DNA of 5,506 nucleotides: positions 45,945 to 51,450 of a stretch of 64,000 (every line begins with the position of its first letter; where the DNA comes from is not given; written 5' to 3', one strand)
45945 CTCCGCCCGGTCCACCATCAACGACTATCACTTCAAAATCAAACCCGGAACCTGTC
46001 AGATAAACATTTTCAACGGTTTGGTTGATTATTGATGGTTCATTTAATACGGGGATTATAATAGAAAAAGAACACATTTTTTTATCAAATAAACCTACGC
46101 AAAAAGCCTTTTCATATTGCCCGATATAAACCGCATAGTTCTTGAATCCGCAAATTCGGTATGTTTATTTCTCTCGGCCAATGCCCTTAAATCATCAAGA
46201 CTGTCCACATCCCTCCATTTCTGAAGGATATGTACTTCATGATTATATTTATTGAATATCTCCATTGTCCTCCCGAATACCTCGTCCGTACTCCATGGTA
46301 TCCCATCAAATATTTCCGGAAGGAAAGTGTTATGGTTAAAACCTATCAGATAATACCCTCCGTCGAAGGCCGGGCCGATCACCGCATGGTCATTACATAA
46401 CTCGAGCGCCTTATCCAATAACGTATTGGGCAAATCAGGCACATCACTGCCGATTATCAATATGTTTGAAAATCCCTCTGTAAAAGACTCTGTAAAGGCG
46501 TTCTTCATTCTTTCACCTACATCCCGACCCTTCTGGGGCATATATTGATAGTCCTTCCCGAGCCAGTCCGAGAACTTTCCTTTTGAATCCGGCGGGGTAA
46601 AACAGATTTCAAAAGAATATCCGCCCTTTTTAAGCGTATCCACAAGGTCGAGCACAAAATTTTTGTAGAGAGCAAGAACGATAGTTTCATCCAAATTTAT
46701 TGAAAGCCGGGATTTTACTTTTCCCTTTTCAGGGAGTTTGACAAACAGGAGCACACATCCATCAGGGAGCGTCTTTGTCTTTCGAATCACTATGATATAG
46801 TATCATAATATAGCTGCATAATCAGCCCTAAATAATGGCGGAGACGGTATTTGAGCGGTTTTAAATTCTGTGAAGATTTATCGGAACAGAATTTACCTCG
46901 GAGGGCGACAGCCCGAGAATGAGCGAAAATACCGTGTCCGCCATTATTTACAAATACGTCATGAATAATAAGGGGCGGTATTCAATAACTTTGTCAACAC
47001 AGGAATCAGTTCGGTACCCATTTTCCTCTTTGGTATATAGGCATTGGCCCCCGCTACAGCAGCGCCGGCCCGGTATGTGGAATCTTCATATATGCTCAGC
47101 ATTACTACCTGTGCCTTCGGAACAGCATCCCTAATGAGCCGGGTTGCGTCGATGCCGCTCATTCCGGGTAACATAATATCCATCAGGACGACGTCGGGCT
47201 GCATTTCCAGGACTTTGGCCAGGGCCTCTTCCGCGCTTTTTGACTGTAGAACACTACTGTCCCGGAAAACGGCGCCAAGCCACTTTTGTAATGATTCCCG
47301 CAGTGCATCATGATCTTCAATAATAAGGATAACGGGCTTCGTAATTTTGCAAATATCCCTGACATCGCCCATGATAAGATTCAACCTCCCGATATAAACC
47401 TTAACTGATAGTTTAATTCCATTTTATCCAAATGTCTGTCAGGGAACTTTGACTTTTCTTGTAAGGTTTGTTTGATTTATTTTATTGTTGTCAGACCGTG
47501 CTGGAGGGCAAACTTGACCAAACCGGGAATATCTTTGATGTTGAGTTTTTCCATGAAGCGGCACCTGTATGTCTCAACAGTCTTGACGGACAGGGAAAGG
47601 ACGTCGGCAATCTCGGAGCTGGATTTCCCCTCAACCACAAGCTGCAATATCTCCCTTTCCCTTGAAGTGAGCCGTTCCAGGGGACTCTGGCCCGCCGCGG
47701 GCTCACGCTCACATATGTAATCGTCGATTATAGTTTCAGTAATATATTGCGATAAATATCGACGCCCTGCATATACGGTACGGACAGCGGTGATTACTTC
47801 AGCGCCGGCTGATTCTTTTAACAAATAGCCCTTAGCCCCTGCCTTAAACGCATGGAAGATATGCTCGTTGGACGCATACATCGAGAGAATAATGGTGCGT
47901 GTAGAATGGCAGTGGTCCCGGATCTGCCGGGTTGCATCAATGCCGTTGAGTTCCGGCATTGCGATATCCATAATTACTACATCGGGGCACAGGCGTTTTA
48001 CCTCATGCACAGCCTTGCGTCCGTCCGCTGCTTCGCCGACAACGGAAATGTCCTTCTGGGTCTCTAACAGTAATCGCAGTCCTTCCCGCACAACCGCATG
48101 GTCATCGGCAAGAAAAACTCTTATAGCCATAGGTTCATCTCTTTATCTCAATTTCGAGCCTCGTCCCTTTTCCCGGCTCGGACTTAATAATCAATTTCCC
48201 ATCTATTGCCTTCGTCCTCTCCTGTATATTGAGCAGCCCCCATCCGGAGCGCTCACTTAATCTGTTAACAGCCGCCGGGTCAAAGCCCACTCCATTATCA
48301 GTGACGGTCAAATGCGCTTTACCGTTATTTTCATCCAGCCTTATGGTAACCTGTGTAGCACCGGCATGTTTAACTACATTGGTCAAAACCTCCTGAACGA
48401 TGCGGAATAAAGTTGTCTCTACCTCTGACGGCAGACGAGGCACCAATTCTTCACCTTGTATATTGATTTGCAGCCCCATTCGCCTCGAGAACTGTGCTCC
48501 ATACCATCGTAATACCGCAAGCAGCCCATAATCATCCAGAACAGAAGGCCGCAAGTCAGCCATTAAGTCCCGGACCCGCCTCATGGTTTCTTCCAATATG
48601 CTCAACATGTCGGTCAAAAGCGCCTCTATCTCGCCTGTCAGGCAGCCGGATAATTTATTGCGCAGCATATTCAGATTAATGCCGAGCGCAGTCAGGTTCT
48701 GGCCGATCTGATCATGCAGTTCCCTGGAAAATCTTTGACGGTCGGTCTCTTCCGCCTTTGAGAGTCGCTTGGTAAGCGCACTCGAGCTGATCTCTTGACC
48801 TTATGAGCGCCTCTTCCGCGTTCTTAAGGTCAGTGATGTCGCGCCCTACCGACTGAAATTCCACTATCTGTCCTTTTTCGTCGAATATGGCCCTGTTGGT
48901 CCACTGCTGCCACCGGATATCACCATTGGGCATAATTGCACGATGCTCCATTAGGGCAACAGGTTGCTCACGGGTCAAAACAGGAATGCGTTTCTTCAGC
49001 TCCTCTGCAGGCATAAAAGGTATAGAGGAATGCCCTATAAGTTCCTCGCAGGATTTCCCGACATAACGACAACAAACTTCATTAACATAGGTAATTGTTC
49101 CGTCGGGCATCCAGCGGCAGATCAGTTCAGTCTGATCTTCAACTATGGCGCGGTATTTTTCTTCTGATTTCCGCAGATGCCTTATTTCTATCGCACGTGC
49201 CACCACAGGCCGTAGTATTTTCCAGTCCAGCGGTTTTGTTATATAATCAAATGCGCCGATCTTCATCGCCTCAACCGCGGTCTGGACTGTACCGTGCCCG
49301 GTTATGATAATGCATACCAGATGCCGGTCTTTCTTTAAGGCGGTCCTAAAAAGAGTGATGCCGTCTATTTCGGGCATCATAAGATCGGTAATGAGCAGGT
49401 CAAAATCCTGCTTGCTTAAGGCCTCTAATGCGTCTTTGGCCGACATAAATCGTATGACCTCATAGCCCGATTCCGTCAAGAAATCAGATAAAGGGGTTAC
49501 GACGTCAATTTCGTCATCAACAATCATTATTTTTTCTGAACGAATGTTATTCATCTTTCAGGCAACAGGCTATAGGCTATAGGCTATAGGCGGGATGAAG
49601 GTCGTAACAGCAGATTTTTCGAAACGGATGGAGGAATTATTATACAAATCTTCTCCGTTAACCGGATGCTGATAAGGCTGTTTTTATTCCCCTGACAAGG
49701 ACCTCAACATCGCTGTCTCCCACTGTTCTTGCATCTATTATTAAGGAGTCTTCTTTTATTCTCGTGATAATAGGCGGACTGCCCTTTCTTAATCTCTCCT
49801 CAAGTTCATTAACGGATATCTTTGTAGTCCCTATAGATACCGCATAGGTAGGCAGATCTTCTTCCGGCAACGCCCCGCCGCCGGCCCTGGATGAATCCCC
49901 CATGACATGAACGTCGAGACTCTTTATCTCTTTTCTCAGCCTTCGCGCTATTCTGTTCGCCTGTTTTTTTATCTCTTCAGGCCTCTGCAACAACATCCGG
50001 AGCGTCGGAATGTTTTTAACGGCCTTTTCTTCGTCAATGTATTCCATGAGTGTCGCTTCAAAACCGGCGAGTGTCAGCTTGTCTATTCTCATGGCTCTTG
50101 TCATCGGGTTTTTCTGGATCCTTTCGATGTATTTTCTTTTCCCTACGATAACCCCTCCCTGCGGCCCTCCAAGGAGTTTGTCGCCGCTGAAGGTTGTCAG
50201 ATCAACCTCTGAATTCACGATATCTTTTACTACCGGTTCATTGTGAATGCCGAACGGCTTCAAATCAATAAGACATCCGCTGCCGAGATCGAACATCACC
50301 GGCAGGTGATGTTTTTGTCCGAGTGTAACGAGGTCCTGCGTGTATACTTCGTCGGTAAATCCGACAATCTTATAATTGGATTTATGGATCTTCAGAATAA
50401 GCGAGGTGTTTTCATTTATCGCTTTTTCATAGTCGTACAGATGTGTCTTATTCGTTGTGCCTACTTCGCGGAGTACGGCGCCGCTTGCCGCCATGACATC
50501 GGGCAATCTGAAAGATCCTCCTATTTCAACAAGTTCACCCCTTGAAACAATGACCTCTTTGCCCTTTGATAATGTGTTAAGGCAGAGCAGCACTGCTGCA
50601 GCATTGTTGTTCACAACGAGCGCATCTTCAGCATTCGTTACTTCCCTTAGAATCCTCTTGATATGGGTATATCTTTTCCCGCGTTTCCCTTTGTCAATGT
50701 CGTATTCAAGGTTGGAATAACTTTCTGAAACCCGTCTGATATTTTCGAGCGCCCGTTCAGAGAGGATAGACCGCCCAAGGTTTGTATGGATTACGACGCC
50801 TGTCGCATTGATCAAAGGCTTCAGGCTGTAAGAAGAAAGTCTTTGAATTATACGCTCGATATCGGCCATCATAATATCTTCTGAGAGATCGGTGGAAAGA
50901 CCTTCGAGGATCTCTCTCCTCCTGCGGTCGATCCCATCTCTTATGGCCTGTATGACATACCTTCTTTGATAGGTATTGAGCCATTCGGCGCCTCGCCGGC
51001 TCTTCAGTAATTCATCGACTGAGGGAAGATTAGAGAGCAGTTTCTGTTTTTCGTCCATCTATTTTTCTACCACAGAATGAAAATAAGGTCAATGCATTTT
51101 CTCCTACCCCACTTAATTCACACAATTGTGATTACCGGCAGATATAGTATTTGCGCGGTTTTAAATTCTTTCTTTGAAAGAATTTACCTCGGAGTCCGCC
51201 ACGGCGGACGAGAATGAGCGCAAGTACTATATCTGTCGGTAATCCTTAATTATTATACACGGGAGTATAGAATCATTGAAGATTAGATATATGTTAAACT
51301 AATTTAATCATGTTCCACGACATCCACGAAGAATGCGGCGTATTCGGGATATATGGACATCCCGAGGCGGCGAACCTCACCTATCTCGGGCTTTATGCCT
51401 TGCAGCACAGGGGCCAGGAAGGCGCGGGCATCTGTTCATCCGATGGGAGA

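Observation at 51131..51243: Four copies of a ~110-nt structured palindromic repeat with compensatory changes and strand-specific G-U pairs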

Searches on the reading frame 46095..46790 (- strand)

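Call 20: search_protein_families(library=pfam, proteins=[window:46095-46790:-])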
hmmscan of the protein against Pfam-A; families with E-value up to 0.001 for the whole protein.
window:46095-46790:- (231 aa): 1 family
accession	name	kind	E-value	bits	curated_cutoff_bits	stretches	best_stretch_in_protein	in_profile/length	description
PF09837.15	DUF2064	-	2.8e-33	114.7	25.8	1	53-168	6-120/120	Uncharacterized protein conserved in bacteria (DUF2064)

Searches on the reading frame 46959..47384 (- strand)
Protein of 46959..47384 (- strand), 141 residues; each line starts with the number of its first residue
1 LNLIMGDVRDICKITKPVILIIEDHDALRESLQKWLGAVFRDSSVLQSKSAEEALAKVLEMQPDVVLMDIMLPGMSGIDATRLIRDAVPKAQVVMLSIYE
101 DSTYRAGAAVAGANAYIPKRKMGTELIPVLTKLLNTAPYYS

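Call 20: search_protein_families(library=pfam, proteins=[window:46959-47384:-])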
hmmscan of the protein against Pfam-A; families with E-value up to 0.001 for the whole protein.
window:46959-47384:- (141 aa): 1 family
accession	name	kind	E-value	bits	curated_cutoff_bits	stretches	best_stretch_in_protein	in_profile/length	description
PF00072.30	Response_reg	-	2.5e-22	79.6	30.2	1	19-126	1-106/111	Response regulator receiver domain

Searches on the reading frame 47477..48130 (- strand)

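Call 20: search_protein_families(library=pfam, proteins=[window:47477-48130:-])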
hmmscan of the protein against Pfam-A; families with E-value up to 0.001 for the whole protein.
window:47477-48130:- (217 aa): 5 families
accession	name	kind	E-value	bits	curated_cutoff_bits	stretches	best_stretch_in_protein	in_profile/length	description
PF00072.30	Response_reg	-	4.5e-28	98.1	30.2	1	5-116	1-110/111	Response regulator receiver domain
PF00196.25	GerE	-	2.4e-17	62.8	23.5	1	153-208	2-57/57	Bacterial regulatory proteins, luxR family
PF08281.18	Sigma70_r4_2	-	5.4e-10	39.2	25.7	1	151-196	8-54/54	Sigma-70, region 4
PF04545.22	Sigma70_r4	-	0.00015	21.7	24.1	1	151-185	2-37/50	Sigma-70, region 4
PF13384.12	HTH_23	-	0.00078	19.6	24.6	0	159-194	8-43/50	Homeodomain-like domain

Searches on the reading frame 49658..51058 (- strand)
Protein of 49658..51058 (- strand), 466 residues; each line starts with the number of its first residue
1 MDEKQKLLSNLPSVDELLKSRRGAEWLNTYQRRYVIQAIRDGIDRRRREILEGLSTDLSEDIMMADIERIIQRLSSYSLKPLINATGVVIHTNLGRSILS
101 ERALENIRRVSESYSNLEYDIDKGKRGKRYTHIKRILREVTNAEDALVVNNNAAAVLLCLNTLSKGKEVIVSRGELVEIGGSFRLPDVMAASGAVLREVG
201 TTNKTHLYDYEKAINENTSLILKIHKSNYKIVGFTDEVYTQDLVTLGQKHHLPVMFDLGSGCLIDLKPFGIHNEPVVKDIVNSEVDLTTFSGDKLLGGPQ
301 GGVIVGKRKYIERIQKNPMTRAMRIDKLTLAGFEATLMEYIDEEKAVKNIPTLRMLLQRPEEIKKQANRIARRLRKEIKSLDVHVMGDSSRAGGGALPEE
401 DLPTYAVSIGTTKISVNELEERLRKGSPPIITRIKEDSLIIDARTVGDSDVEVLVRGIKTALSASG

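Call 20: search_protein_families(library=pfam, proteins=[window:49658-51058:-])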
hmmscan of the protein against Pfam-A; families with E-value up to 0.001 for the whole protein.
window:49658-51058:- (466 aa): 4 families
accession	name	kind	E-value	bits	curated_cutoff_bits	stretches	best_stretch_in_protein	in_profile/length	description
PF03841.19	SelA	-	4.4e-160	533.1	22.8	1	82-446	1-366/367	L-seryl-tRNA selenium transferase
PF12390.13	Se-cys_synth_N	-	2.1e-09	37.7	22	1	8-47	1-40/40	Selenocysteine synthase N terminal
PF01212.27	Beta_elim_lyase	-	2e-05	24.5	27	1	128-383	32-270/288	Beta-eliminating lyase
PF00266.25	Aminotran_5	-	7e-05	22.4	21.5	1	154-316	75-223/371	Aminotransferase class-V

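Call 28: find_related_loci(query=window:49658-51058:-, collection=genome_contigs, flank=3000)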
Query window:49658-51058:- (466 aa) in genome_contigs; peptide patterns used: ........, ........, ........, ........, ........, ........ (x = any residue, [..] = any of these).
139 stretches matched a pattern; 39 encode a relative of the query (tblastn E <= 1e-3); 39 distinct loci.
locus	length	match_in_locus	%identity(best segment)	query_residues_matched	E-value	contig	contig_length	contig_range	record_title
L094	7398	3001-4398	80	1-466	0e+0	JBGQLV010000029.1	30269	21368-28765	MAG: Thermodesulfovibrionia bacterium isolate OBJ2_061818_150_9 k141_534108_length_30269_cov_27.0332, whole genome shotg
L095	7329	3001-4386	81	1-462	0e+0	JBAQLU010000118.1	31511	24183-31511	MAG: Thermodesulfovibrionales bacterium isolate MFD12052_ilm_asm_bin4 k127_2790, whole genome shotgun sequence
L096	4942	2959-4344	80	1-462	0e+0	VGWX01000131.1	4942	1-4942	MAG: Nitrospira sp. isolate K_DeepCast_150m_m2_200 K_DeepCast_150m_m2_200_Ga0194126_10036592, whole genome shotgun seque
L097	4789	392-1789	79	1-466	0e+0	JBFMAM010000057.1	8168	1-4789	MAG: Nitrospirota bacterium isolate MAG138 MAG138_57, whole genome shotgun sequence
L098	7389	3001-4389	79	1-463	0e+0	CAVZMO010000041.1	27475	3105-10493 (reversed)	MAG: Thermodesulfovibrionales bacterium isolate MFD04408.bin.2.178 genome assembly, contig: contig_46285, whole genome s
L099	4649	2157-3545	77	1-463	0e+0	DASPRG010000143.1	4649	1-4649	MAG TPA_asm: Thermodesulfovibrionales bacterium isolate SMAG_U12219 k141_1951289, whole genome shotgun sequence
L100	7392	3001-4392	77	1-464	0e+0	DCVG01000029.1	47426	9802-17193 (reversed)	MAG TPA_asm: Nitrospiraceae bacterium UBA2194 UBA2194_contig_13479, whole genome shotgun sequence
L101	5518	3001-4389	76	1-463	0e+0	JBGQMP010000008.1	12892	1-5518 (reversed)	MAG: Thermodesulfovibrionia bacterium isolate OBJ2_061818_150_15 k141_298008_length_12892_cov_9.0000, whole genome shotg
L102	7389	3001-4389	78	1-463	0e+0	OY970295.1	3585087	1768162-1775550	MAG: Thermodesulfovibrionales bacterium isolate MFD01299.bin.c.3 genome assembly, chromosome: 1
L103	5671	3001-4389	75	1-463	0e+0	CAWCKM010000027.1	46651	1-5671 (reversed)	MAG: Nitrospirota bacterium isolate MFD00709.bin.1.4 genome assembly, contig: contig_146029, whole genome shotgun sequen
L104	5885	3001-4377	75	1-459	0e+0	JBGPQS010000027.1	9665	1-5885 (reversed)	MAG: Thermodesulfovibrionia bacterium isolate OBJ1_062018_150_27 k141_880423_length_9665_cov_8.8191, whole genome shotgu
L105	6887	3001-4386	73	1-462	0e+0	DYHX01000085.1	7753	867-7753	MAG TPA_asm: Nitrospira japonica isolate DR5_44_14 Afr_mines_DR5_1826_length_7753_cov_7_544557, whole genome shotgun seq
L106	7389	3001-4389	74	1-463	0e+0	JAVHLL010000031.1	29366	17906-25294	MAG: Thermodesulfovibrionales bacterium isolate Ess09-11 NODE_366_length_29366_cov_459.377537, whole genome shotgun sequ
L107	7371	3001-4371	72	1-456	0e+0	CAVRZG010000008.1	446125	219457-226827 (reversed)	MAG: uncultured Nitrospiraceae bacterium isolate MFD05942.bin.3.50 genome assembly, contig: contig_13576, whole genome s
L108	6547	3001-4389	75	1-463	0e+0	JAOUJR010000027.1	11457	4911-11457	MAG: Nitrospirota bacterium isolate 8_1_Jan_SF_Bin13 8_1_Jan_SF_Bin13_scaffold_2963_c1, whole genome shotgun sequence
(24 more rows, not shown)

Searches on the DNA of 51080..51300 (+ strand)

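Call 15: search_rna_families(source=window, start=51080, end=51300, threshold=evalue, max_evalue=10, show_alignments=3)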
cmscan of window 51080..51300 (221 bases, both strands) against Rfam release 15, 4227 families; matches with E-value up to 10: 6.
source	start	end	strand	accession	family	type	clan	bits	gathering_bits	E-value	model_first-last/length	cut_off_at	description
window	51116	51220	+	RF02759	LasI_thermometer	Cis-reg; thermoregulator;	-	21.8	76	0.067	1-110/110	no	LasI 5' UTR ROSE like thermometer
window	51166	51194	+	RF01103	UPD-PKc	Cis-reg;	-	19.4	40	0.63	1-29/29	no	Pseudoknot of upstream pseudoknot domain (UPD) of the 3'UTR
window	51147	51184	-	RF00384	Pox_AX_element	Cis-reg;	-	17.7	60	1.4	1-62/62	no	Poxvirus AX element late mRNA cis-regulatory element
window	51189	51222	-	RF01713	Moco-II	Cis-reg;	-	16.4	35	1.3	1-46/46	no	Moco-II RNA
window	51112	51165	+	RF03199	MIR5271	Gene; miRNA;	-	15.6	90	2.8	1-78/78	no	MIR5271 microRNA precursor family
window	51080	51120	-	RF03189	mir-1175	Gene; miRNA;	-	11.9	51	7.6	1-41/72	3'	mir-1175 microRNA precursor family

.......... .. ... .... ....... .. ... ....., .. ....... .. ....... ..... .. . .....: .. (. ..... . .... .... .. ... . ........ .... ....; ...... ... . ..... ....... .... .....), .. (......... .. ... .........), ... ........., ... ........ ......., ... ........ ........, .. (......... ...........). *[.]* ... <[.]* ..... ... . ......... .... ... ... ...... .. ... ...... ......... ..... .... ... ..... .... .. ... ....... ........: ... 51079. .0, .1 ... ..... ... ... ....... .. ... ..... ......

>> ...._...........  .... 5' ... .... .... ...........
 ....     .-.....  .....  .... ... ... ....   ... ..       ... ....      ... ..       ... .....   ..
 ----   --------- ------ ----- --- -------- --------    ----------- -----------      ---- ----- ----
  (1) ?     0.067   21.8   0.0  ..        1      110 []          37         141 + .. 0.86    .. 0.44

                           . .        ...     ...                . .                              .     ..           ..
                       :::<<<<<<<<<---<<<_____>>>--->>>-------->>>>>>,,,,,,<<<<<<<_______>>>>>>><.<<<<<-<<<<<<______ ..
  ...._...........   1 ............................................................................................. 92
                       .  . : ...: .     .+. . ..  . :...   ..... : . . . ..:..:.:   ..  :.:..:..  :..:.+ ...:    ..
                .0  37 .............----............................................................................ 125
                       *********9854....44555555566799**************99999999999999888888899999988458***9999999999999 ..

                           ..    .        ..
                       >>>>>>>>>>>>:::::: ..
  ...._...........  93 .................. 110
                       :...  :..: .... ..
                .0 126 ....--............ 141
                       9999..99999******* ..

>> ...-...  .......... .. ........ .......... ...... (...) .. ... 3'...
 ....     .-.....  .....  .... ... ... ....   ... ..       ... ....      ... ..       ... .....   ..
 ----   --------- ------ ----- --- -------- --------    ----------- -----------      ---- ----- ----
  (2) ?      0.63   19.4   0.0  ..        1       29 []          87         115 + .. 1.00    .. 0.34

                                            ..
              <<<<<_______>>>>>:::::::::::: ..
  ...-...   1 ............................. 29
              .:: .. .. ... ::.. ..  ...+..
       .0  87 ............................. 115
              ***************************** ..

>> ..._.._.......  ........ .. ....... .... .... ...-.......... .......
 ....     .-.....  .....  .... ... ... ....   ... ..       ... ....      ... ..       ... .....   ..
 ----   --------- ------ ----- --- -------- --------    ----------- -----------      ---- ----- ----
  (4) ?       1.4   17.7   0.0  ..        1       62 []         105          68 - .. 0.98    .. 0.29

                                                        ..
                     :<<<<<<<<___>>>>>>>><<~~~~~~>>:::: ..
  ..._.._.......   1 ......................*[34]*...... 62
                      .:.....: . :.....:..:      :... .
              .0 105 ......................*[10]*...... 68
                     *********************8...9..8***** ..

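Call 80: search_dna_similar(query=window:51100-51270:+, collection=phages, mode=distant, max_evalue=0.001)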
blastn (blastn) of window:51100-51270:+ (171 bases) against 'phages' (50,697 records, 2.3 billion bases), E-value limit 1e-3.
No match.
